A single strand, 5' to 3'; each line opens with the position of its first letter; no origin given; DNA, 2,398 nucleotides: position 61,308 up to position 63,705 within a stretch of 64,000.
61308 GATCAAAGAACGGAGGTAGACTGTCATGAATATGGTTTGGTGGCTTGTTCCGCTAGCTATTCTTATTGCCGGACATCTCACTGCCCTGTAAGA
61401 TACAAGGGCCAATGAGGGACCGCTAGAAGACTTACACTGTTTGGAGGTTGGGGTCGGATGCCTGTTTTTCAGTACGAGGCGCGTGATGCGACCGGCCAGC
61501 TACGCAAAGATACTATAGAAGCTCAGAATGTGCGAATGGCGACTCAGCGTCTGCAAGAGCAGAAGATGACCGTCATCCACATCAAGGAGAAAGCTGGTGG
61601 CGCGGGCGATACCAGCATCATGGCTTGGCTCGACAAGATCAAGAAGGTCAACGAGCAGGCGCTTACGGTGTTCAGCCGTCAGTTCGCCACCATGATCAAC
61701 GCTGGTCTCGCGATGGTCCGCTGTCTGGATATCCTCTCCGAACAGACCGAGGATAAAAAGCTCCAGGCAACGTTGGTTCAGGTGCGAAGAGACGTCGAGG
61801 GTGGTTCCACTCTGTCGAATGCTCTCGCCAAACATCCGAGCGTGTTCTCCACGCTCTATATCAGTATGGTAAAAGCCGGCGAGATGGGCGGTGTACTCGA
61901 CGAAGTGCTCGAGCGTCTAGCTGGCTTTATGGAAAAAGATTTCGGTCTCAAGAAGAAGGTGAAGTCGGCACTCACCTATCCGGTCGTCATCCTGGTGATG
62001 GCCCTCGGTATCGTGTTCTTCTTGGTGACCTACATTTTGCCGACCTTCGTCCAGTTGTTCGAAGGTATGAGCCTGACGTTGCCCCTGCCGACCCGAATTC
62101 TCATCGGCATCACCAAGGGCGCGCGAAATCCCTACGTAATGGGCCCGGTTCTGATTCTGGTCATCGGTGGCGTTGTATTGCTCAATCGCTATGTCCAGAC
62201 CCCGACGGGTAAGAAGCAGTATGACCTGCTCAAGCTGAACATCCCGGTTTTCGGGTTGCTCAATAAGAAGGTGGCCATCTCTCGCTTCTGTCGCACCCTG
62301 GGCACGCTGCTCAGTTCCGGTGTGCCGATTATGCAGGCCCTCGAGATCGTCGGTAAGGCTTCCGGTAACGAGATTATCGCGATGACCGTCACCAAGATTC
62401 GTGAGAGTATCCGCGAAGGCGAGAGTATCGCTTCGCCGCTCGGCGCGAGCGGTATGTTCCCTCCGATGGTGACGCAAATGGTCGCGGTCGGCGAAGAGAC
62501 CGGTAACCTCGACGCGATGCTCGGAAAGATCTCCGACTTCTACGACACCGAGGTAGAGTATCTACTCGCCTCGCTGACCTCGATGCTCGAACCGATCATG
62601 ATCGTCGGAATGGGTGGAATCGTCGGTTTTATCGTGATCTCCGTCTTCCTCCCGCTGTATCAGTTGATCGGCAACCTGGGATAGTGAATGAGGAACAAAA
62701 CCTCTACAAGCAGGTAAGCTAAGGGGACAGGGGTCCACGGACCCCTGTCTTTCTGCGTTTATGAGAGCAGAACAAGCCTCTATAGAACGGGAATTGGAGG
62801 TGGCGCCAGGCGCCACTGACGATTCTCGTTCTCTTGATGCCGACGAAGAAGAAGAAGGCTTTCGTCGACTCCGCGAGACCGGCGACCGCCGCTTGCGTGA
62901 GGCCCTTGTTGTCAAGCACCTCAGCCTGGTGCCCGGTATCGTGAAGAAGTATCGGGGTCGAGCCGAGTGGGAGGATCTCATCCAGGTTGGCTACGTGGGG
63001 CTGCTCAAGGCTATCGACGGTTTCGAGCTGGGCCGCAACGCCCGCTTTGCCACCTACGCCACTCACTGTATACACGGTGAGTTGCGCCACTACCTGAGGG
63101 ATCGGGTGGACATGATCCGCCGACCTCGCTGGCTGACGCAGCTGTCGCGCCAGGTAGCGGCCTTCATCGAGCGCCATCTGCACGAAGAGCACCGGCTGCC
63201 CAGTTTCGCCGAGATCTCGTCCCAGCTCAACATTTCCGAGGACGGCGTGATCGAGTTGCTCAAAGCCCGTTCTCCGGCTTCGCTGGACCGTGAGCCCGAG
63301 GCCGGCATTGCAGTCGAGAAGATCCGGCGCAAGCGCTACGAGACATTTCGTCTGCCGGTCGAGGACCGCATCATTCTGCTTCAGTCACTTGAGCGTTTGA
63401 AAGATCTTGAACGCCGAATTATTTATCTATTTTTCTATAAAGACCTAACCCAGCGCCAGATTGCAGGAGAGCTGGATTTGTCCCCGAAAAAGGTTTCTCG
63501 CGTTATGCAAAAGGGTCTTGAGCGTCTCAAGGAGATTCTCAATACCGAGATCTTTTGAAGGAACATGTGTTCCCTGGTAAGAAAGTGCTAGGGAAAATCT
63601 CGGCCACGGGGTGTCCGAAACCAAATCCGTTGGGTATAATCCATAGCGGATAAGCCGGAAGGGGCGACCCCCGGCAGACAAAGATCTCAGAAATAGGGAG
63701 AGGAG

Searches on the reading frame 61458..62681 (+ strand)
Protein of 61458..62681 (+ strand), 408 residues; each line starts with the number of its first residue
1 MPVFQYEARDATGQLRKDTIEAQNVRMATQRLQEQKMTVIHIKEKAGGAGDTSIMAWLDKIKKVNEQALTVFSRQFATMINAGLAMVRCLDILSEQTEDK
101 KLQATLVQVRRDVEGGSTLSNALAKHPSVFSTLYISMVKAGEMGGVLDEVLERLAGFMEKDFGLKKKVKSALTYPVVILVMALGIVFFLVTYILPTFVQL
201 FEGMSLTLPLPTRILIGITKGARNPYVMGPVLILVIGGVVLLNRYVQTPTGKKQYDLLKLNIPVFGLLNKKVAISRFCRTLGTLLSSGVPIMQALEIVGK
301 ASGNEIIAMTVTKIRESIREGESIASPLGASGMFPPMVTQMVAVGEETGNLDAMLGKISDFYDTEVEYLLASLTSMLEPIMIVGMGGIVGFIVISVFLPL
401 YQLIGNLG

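Call 60: search_protein_families(library=pfam, proteins=[window:61458-62681:+], max_evalue=0.001)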
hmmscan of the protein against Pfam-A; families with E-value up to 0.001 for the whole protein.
window:61458-62681:+ (408 aa): 1 family
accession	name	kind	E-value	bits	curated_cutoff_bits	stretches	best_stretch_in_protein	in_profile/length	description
PF00482.28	T2SSF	-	8.9e-68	226.4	25.2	2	72-195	1-125/125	Type II secretion system (T2SS), protein F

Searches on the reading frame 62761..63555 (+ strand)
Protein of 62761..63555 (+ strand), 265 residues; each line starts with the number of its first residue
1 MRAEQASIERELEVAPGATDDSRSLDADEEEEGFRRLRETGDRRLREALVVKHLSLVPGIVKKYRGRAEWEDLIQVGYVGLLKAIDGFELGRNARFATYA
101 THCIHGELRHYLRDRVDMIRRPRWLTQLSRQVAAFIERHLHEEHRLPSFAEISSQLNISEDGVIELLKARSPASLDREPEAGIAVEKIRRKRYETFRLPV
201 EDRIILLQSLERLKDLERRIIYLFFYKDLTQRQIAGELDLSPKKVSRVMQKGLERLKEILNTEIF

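Call 60: search_protein_families(library=pfam, proteins=[window:62761-63555:+], max_evalue=0.001)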
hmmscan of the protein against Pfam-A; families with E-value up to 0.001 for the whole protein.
window:62761-63555:+ (265 aa): 5 families
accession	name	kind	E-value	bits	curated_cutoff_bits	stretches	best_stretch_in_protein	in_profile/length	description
PF04542.20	Sigma70_r2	-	1.4e-14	54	24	1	49-115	1-68/71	Sigma-70 region 2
PF04545.22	Sigma70_r4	-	3.8e-11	42.8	24.1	1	210-258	2-50/50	Sigma-70, region 4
PF08281.18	Sigma70_r4_2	-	5.2e-10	39.3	25.7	1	205-256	3-54/54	Sigma-70, region 4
PF04539.22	Sigma70_r3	-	1.1e-07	32.3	25.3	0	131-177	5-52/78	Sigma-70 region 3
PF13412.12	HTH_24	-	0.00086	19.3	21.9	0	228-251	17-40/48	Winged helix-turn-helix DNA-binding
